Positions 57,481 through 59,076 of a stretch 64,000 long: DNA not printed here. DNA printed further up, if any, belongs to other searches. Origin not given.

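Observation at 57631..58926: ArsM methyltransferase fused to the ArsD metallochaperone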

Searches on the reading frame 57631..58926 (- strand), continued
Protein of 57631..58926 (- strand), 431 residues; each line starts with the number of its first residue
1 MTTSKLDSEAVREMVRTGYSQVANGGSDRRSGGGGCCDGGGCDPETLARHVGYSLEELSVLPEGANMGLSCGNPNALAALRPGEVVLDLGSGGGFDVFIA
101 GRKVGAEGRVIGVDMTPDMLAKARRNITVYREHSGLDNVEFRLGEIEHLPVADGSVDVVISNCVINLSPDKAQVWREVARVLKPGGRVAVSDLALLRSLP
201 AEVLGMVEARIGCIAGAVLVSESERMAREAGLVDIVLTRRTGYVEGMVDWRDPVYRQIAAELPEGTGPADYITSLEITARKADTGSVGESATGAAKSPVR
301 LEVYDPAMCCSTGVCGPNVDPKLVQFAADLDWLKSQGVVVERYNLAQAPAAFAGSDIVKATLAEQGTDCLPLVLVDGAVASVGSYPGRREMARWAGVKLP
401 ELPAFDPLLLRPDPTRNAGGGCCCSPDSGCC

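Call 29: search_protein_families(library=pfam, proteins=[P0138, P0145, P0180, P0187, P0126, P0131, P0150, P0154, P0163, P0205], max_evalue=0.00001)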
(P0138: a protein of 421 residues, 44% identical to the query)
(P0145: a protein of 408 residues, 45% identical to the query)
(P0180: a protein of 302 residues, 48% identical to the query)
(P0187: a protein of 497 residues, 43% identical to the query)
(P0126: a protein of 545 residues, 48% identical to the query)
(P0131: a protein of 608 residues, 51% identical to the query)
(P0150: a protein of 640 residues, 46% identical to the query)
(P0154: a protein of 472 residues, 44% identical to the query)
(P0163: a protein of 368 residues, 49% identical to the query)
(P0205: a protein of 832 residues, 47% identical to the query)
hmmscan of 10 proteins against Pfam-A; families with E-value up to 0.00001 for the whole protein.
P0138 (421 aa): 8 families
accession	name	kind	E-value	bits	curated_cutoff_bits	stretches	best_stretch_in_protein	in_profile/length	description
PF06953.17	ArsD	-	1e-34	119.9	27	1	294-421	4-123/123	Arsenical resistance operon protein ArsD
PF13847.12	Methyltransf_31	-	8.9e-32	110.2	27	1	79-208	2-132/145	Methyltransferase domain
PF08241.18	Methyltransf_11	-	7.6e-21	75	21.2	1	85-184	1-95/95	Methyltransferase domain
PF13649.12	Methyltransf_25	-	1.3e-19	71.1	27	1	84-180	1-97/97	Methyltransferase domain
PF01209.24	Ubie_methyltran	-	9.7e-13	48.4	20.1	1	80-197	47-162/233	ubiE/COQ5 methyltransferase family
PF08242.18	Methyltransf_12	-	1.1e-10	42.5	30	1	85-182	1-98/98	Methyltransferase domain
PF13489.12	Methyltransf_23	-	1.8e-08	34.8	27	1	74-187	16-119/164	Methyltransferase domain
PF01135.25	PCMT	-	6.7e-06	26.5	20.3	0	75-139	69-132/210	Protein-L-isoaspartate(D-aspartate) O-methyltransferase (PCMT)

P0145 (408 aa): 10 families
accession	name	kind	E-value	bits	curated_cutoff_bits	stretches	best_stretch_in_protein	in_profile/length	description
PF06953.17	ArsD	-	1.8e-38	132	27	1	288-408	3-123/123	Arsenical resistance operon protein ArsD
PF13847.12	Methyltransf_31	-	1.8e-38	131.9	27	1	81-217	3-136/145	Methyltransferase domain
PF13649.12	Methyltransf_25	-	7.5e-25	87.9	27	1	85-181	1-97/97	Methyltransferase domain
PF08241.18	Methyltransf_11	-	2e-24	86.5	21.2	1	86-184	1-94/95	Methyltransferase domain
PF01209.24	Ubie_methyltran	-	1.9e-19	70.4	20.1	1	79-187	45-153/233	ubiE/COQ5 methyltransferase family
PF08242.18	Methyltransf_12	-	1.1e-15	58.6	30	1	86-183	1-98/98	Methyltransferase domain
PF13489.12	Methyltransf_23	-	2.7e-11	43.9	27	1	81-196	22-127/164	Methyltransferase domain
PF01135.25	PCMT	-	7.4e-11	42.7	20.3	1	74-140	66-132/210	Protein-L-isoaspartate(D-aspartate) O-methyltransferase (PCMT)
PF05148.21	Methyltransf_8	-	1.2e-07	32.3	27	1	132-191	104-162/219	Hypothetical methyltransferase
PF06325.19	PrmA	-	4.2e-06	26.9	22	1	81-189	161-262/296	Ribosomal protein L11 methyltransferase (PrmA)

P0180 (302 aa): 6 families
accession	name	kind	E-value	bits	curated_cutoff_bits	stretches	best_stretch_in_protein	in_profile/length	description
PF06953.17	ArsD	-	1.1e-44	152.1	27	1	180-302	1-123/123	Arsenical resistance operon protein ArsD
PF13847.12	Methyltransf_31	-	3.2e-20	72.7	27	1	2-103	47-145/145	Methyltransferase domain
PF08241.18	Methyltransf_11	-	2.2e-13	51.1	21.2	1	8-61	43-94/95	Methyltransferase domain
PF13649.12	Methyltransf_25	-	1e-10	42.6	27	1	5-58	43-97/97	Methyltransferase domain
PF13489.12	Methyltransf_23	-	9.8e-09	35.6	27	1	25-109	79-164/164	Methyltransferase domain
PF01209.24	Ubie_methyltran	-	2.3e-08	34.1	20.1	1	5-64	94-153/233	ubiE/COQ5 methyltransferase family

P0187 (497 aa): 13 families
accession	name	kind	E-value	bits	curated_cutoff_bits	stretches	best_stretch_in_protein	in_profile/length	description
PF13847.12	Methyltransf_31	-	1.2e-56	190.9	27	2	74-218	2-142/145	Methyltransferase domain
PF08241.18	Methyltransf_11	-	7.7e-49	164.7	21.2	2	357-450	2-95/95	Methyltransferase domain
PF13649.12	Methyltransf_25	-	1.5e-44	151.1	27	2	79-175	1-97/97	Methyltransferase domain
PF01209.24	Ubie_methyltran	-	1.2e-32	113.6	20.1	2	73-181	45-153/233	ubiE/COQ5 methyltransferase family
PF08242.18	Methyltransf_12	-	3.5e-29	101.8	30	2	357-448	2-98/98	Methyltransferase domain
PF13489.12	Methyltransf_23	-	9.8e-28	97.4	27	2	348-486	19-150/164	Methyltransferase domain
PF05148.21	Methyltransf_8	-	3.7e-13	50.3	27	0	134-185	112-162/219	Hypothetical methyltransferase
PF06325.19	PrmA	-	1.3e-11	45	22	1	71-183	157-262/296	Ribosomal protein L11 methyltransferase (PrmA)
PF20922.3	Anamorsin_N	-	1.6e-11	44.6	27.1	1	111-192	19-100/163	Anamorsin, N-terminal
PF05175.20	MTS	-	3.3e-11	43.6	23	1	65-179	19-138/170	Methyltransferase small domain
PF01135.25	PCMT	-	3.4e-11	43.8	20.3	1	70-177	68-169/210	Protein-L-isoaspartate(D-aspartate) O-methyltransferase (PCMT)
PF01170.24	UPF0020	-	2.6e-08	34.3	22.3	0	100-151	76-128/197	RMKL-like, methyltransferase domain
PF00891.24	Methyltransf_2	-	8e-06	25.8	22.3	0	73-222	60-209/210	O-methyltransferase domain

P0126 (545 aa): 23 families
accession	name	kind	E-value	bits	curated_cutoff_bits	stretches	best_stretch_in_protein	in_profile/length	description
PF13847.12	Methyltransf_31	-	1.3e-78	262.1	27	2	364-504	2-139/145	Methyltransferase domain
PF13649.12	Methyltransf_25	-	1.5e-49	167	27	2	369-465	1-97/97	Methyltransferase domain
PF08241.18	Methyltransf_11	-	2.2e-48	163.3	21.2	2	370-469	1-95/95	Methyltransferase domain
PF01209.24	Ubie_methyltran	-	5.9e-37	127.7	20.1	2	363-469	45-151/233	ubiE/COQ5 methyltransferase family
PF08242.18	Methyltransf_12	-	6.1e-31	107.5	30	2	370-467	1-98/98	Methyltransferase domain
PF01135.25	PCMT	-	3.6e-22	79.6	20.3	2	362-467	70-169/210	Protein-L-isoaspartate(D-aspartate) O-methyltransferase (PCMT)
PF13489.12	Methyltransf_23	-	1.9e-21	77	27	2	362-472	19-119/164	Methyltransferase domain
PF06325.19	PrmA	-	3.8e-21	76.3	22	2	363-472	159-261/296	Ribosomal protein L11 methyltransferase (PrmA)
PF05175.20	MTS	-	2.7e-16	60.1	23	2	115-218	32-138/170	Methyltransferase small domain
PF05148.21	Methyltransf_8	-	1.2e-14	55.1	27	1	422-472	110-159/219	Hypothetical methyltransferase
PF01170.24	UPF0020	-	8.4e-14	52.2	22.3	1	390-441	76-128/197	RMKL-like, methyltransferase domain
PF13679.12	Methyltransf_32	-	3.7e-13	50.1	27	0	366-439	26-106/143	Methyltransferase domain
PF20922.3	Anamorsin_N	-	9.9e-12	45.3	27.1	0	425-483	42-102/163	Anamorsin, N-terminal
PF01728.25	FtsJ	-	2.3e-11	44.4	24.1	0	362-448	18-105/181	FtsJ-like methyltransferase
PF02353.26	CMAS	-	2.2e-10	40.7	27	0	362-473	59-168/273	Mycolic acid cyclopropane synthetase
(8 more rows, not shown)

P0131 (608 aa): 18 families
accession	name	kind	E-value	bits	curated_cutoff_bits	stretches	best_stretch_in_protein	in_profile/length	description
PF13847.12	Methyltransf_31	-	4.7e-73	244.1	27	2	481-604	2-127/145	Methyltransferase domain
PF13649.12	Methyltransf_25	-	2.5e-48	163.2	27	2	204-300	1-97/97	Methyltransferase domain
PF08241.18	Methyltransf_11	-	1.9e-46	157.1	21.2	2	205-304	1-95/95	Methyltransferase domain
PF01209.24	Ubie_methyltran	-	1.7e-40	139.2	20.1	2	197-307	44-154/233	ubiE/COQ5 methyltransferase family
PF08242.18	Methyltransf_12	-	1.4e-27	96.7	30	2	487-584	1-98/98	Methyltransferase domain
PF13489.12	Methyltransf_23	-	3.4e-20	72.8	27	2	198-311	20-123/164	Methyltransferase domain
PF01135.25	PCMT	-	1.1e-19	71.4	20.3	2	195-304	68-171/210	Protein-L-isoaspartate(D-aspartate) O-methyltransferase (PCMT)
PF02627.25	CMD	-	1.9e-18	66.7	23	1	28-110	1-83/84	Carboxymuconolactone decarboxylase family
PF06325.19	PrmA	-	5.3e-15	56.1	22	1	197-311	158-265/296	Ribosomal protein L11 methyltransferase (PrmA)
PF05175.20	MTS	-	4.5e-14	52.9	23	1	200-304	31-138/170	Methyltransferase small domain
PF20922.3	Anamorsin_N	-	1.8e-12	47.7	27.1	0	236-311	19-94/163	Anamorsin, N-terminal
PF05148.21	Methyltransf_8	-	2.2e-12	47.8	27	0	542-589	113-159/219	Hypothetical methyltransferase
PF01728.25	FtsJ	-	6.1e-12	46.3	24.1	1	480-569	19-109/181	FtsJ-like methyltransferase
PF01170.24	UPF0020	-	2.9e-09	37.4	22.3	0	224-276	75-128/197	RMKL-like, methyltransferase domain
PF13679.12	Methyltransf_32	-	7.2e-07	29.7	27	0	484-556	27-106/143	Methyltransferase domain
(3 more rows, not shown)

P0150 (640 aa): 12 families
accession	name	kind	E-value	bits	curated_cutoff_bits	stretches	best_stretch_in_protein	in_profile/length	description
PF13847.12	Methyltransf_31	-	1e-59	200.9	27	2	85-204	2-122/145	Methyltransferase domain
PF08241.18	Methyltransf_11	-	1.5e-45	154.2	21.2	2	367-466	1-95/95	Methyltransferase domain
PF13649.12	Methyltransf_25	-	1.5e-42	144.7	27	2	90-186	1-97/97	Methyltransferase domain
PF01209.24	Ubie_methyltran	-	2e-31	109.6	20.1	2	85-191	46-152/233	ubiE/COQ5 methyltransferase family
PF08242.18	Methyltransf_12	-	2.6e-29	102.3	30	2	367-464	1-98/98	Methyltransferase domain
PF13489.12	Methyltransf_23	-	9.4e-23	81.2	27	2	360-469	20-119/164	Methyltransferase domain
PF01135.25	PCMT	-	5.8e-15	56.1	20.3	2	360-466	71-171/210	Protein-L-isoaspartate(D-aspartate) O-methyltransferase (PCMT)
PF05148.21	Methyltransf_8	-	3e-10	40.8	27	0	423-473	114-163/219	Hypothetical methyltransferase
PF06325.19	PrmA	-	5.2e-09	36.4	22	0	84-190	159-258/296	Ribosomal protein L11 methyltransferase (PrmA)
PF20922.3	Anamorsin_N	-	9e-09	35.7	27.1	0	153-197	49-94/163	Anamorsin, N-terminal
PF00891.24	Methyltransf_2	-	1.7e-07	31.2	22.3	0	80-208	56-181/210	O-methyltransferase domain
PF03141.22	Methyltransf_29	-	1.1e-06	28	23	0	129-191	156-218/506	Putative S-adenosyl-L-methionine-dependent methyltransferase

P0154 (472 aa): 15 families
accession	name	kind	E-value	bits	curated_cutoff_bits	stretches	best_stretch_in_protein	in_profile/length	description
PF13847.12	Methyltransf_31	-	8.2e-56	188.2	27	2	70-205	1-133/145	Methyltransferase domain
PF08241.18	Methyltransf_11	-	2.1e-47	160.1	21.2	2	308-401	2-95/95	Methyltransferase domain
PF13649.12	Methyltransf_25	-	1.5e-43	147.8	27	2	76-172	1-97/97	Methyltransferase domain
PF01209.24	Ubie_methyltran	-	1.8e-34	119.6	20.1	2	67-176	42-151/233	ubiE/COQ5 methyltransferase family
PF08242.18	Methyltransf_12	-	1.4e-28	99.9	30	2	308-399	2-98/98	Methyltransferase domain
PF13489.12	Methyltransf_23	-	9.7e-23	81.1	27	2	308-437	28-159/164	Methyltransferase domain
PF01135.25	PCMT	-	3.5e-15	56.8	20.3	1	69-131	70-132/210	Protein-L-isoaspartate(D-aspartate) O-methyltransferase (PCMT)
PF05148.21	Methyltransf_8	-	6.3e-13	49.5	27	1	130-184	111-164/219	Hypothetical methyltransferase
PF06325.19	PrmA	-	8.2e-13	48.9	22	1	70-181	159-263/296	Ribosomal protein L11 methyltransferase (PrmA)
PF01728.25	FtsJ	-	7.3e-11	42.8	24.1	0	70-157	19-107/181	FtsJ-like methyltransferase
PF02353.26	CMAS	-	4.8e-09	36.4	27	0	69-192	59-180/273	Mycolic acid cyclopropane synthetase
PF13679.12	Methyltransf_32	-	1.7e-08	34.9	27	0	71-146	24-106/143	Methyltransferase domain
PF20922.3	Anamorsin_N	-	1.9e-07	31.4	27.1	0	110-256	21-156/163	Anamorsin, N-terminal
PF00398.26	RrnaAD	-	2.2e-07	30.7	24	1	292-351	20-79/263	Ribosomal RNA adenine dimethylase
PF05175.20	MTS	-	7.3e-07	29.4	23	0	72-156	31-113/170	Methyltransferase small domain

P0163 (368 aa): 9 families
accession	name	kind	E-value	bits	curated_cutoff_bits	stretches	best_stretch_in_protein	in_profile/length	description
PF13847.12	Methyltransf_31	-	5.2e-39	133.7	27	1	79-221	2-141/145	Methyltransferase domain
PF13649.12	Methyltransf_25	-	7.3e-22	78.3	27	1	84-180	1-97/97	Methyltransferase domain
PF08241.18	Methyltransf_11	-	8e-22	78.1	21.2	1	85-183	1-94/95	Methyltransferase domain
PF01209.24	Ubie_methyltran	-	1.6e-16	60.8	20.1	1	79-186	46-153/233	ubiE/COQ5 methyltransferase family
PF08242.18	Methyltransf_12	-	4.4e-11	43.8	30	1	85-182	1-98/98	Methyltransferase domain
PF02627.25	CMD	-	2.7e-10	40.5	23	1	278-328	20-70/84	Carboxymuconolactone decarboxylase family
PF01135.25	PCMT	-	3.3e-09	37.3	20.3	1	75-182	68-169/210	Protein-L-isoaspartate(D-aspartate) O-methyltransferase (PCMT)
PF13489.12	Methyltransf_23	-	4.2e-07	30.3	27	1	75-227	17-160/164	Methyltransferase domain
PF06325.19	PrmA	-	4.7e-06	26.7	22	1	79-188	160-262/296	Ribosomal protein L11 methyltransferase (PrmA)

P0205 (832 aa): 14 families
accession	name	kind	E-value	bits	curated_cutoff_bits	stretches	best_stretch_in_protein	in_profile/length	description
PF13847.12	Methyltransf_31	-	5e-60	201.8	27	2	346-464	2-122/145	Methyltransferase domain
PF13649.12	Methyltransf_25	-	2.1e-40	137.7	27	2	351-447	1-97/97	Methyltransferase domain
PF08241.18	Methyltransf_11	-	3.1e-40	137.2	21.2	2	352-451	1-95/95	Methyltransferase domain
PF03781.23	FGE-sulfatase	-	4.7e-39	135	23.3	1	607-816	3-225/255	Sulfatase-modifying factor enzyme 1-like domain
PF01209.24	Ubie_methyltran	-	1.7e-27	96.7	20.1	2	168-273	45-150/233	ubiE/COQ5 methyltransferase family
PF08242.18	Methyltransf_12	-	2.6e-23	83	30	2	352-449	1-98/98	Methyltransferase domain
PF13489.12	Methyltransf_23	-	1.6e-16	60.9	27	1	341-453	16-118/164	Methyltransferase domain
PF01135.25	PCMT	-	5.7e-16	59.3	20.3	2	165-228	68-131/210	Protein-L-isoaspartate(D-aspartate) O-methyltransferase (PCMT)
PF06325.19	PrmA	-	1.5e-14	54.7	22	1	345-451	159-258/296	Ribosomal protein L11 methyltransferase (PrmA)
PF05175.20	MTS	-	8e-13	48.8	23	1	348-450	32-137/170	Methyltransferase small domain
PF05148.21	Methyltransf_8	-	3.2e-11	43.9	27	0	351-450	76-155/219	Hypothetical methyltransferase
PF20922.3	Anamorsin_N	-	1.4e-10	41.6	27.1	1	405-488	40-121/163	Anamorsin, N-terminal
PF01728.25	FtsJ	-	4.4e-08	33.7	24.1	0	345-432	19-106/181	FtsJ-like methyltransferase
PF02353.26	CMAS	-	5.1e-06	26.4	27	0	344-388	59-101/273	Mycolic acid cyclopropane synthetase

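Call 31: list_cluster_members(proteins=[P0138, P0145, P0180, P0001, P0059, P0023])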
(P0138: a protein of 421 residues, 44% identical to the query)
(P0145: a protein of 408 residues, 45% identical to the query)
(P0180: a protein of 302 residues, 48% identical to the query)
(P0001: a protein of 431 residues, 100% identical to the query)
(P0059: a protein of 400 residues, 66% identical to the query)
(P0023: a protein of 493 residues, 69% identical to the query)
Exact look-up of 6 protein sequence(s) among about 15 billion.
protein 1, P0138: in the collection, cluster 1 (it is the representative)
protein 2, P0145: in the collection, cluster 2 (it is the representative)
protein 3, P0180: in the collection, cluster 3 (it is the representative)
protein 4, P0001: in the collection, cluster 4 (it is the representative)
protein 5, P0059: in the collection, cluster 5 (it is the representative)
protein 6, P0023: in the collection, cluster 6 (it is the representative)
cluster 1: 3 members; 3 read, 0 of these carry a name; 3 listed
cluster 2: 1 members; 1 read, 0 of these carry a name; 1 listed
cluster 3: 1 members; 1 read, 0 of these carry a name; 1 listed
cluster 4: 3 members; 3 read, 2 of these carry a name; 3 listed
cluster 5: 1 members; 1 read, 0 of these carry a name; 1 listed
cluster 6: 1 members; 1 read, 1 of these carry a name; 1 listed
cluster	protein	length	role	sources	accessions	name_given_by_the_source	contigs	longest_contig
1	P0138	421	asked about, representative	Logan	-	-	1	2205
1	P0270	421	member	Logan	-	-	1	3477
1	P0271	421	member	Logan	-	-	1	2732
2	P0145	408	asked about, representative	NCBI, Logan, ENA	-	-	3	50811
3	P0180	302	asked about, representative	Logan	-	-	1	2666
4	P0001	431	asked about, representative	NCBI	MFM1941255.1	MAG: Arsenical resistance operon trans-acting repressor ArsD [Verrucomicrobiota bacterium]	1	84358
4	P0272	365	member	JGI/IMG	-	SAM-dependent methyltransferase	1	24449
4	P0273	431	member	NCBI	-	-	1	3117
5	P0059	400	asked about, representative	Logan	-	-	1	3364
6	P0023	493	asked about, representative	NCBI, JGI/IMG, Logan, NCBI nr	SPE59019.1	Arsenical resistance operon trans-acting repressor ArsD (modular protein) ...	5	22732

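Call 44: find_encoding_contigs(protein=P0070, flank=7000, max_places=1)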
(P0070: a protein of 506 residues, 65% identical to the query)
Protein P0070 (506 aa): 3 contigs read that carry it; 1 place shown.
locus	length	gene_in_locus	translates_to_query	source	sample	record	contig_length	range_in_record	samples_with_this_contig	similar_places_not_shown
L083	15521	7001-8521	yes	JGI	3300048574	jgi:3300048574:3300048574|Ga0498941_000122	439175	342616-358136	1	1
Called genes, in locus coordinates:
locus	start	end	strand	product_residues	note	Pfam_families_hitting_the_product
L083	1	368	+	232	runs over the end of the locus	PF02683:DsbD_TM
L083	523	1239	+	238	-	PF01988:VIT1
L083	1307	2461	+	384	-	PF25973:BSH_CzcB (weak), PF25876:HH_MFP_RND (faint), PF25967:RND-MFP_C (weak), PF25975:CzcB_C (faint)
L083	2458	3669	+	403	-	PF12704:MacB_PCD, PF02687:FtsX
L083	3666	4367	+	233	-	PF02463:SMC_N (faint), PF00005:ABC_tran, PF13304:AAA_21 (faint)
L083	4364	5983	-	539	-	PF16586:DUF5060, PF13204:Apiosidase, PF12904:Collagen_bind_2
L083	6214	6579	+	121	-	PF12840:HTH_20 (weak), PF01022:HTH_5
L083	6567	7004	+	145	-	PF01451:LMWPc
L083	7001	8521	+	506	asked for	PF13489:Methyltransf_23 (weak), PF01209:Ubie_methyltran, PF13847:Methyltransf_31, PF08241:Methyltransf_11, PF08242:Methyltransf_12, PF13649:Methyltransf_25, PF06953:ArsD, PF02627:CMD, +1 more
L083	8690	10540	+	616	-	PF00931:NB-ARC (faint), PF13481:AAA_25 (faint), PF01656:CbiA, PF02374:ArsA_ATPase, PF13614:AAA_31 (weak), PF01656:CbiA, PF02374:ArsA_ATPase, PF13614:AAA_31 (weak), +10 more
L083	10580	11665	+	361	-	PF01758:SBF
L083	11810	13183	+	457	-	PF02449:Glyco_hydro_42 (weak), PF16116:DUF4832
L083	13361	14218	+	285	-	-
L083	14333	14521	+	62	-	-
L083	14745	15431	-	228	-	-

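Call 45: find_encoding_contigs(protein=P0145, flank=7000, max_places=2)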
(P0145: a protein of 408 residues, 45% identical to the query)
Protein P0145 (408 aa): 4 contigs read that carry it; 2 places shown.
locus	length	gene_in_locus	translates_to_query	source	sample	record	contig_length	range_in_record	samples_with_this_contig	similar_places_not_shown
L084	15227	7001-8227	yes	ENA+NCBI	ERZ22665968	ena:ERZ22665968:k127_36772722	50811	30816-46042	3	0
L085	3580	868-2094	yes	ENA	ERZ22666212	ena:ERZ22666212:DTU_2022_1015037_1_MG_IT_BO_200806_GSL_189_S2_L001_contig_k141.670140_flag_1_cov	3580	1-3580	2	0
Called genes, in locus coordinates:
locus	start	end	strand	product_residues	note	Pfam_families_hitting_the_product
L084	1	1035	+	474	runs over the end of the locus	PF00890:FAD_binding_2 (weak), PF01134:GIDA (faint), PF01266:DAO (weak), PF07992:Pyr_redox_2, PF12831:FAD_oxidored, PF13738:Pyr_redox_3, PF00070:Pyr_redox, PF02852:Pyr_redox_dim, +3 more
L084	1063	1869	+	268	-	PF00403:HMA (weak), PF01545:Cation_efflux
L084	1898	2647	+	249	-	PF02535:Zip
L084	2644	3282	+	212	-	PF13489:Methyltransf_23, PF01209:Ubie_methyltran (weak), PF13847:Methyltransf_31, PF08241:Methyltransf_11, PF08242:Methyltransf_12, PF13649:Methyltransf_25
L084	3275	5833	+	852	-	PF00122:E1-E2_ATPase, PF00702:Hydrolase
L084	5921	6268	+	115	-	PF13412:HTH_24 (faint), PF12840:HTH_20, PF01022:HTH_5, PF12802:MarR_2 (weak)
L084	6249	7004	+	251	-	PF00230:MIP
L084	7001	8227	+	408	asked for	PF01135:PCMT, PF01209:Ubie_methyltran, PF13489:Methyltransf_23, PF08241:Methyltransf_11, PF08242:Methyltransf_12, PF13649:Methyltransf_25, PF13847:Methyltransf_31, PF05148:Methyltransf_8, +3 more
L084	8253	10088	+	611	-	PF00004:AAA (faint), PF00142:Fer4_NifH (faint), PF01656:CbiA, PF02374:ArsA_ATPase, PF13614:AAA_31 (weak), PF13191:AAA_16, PF01656:CbiA, PF02374:ArsA_ATPase, +11 more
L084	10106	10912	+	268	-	PF00149:Metallophos, PF12850:Metallophos_2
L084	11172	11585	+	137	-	-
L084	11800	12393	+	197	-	PF02411:MerT, PF00403:HMA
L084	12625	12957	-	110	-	PF19581:Glyoxalase_7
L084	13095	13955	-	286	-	PF03713:DUF305, PF23951:DUF7282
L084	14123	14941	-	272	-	PF04542:Sigma70_r2, PF08281:Sigma70_r4_2, PF00403:HMA (weak)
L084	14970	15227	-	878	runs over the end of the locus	PF00403:HMA, PF00122:E1-E2_ATPase, PF00702:Hydrolase, PF12710:HAD, PF08282:Hydrolase_3 (faint)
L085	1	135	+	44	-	?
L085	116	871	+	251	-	PF00230:MIP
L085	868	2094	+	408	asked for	PF01135:PCMT, PF01209:Ubie_methyltran, PF13489:Methyltransf_23, PF08241:Methyltransf_11, PF08242:Methyltransf_12, PF13649:Methyltransf_25, PF13847:Methyltransf_31, PF05148:Methyltransf_8, +3 more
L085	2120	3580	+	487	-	?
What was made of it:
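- The distant fusion lineage L084/L085 pairs arsM::arsD-arsA with a MIP aquaglyceroporin instead of Acr3 (call 45).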
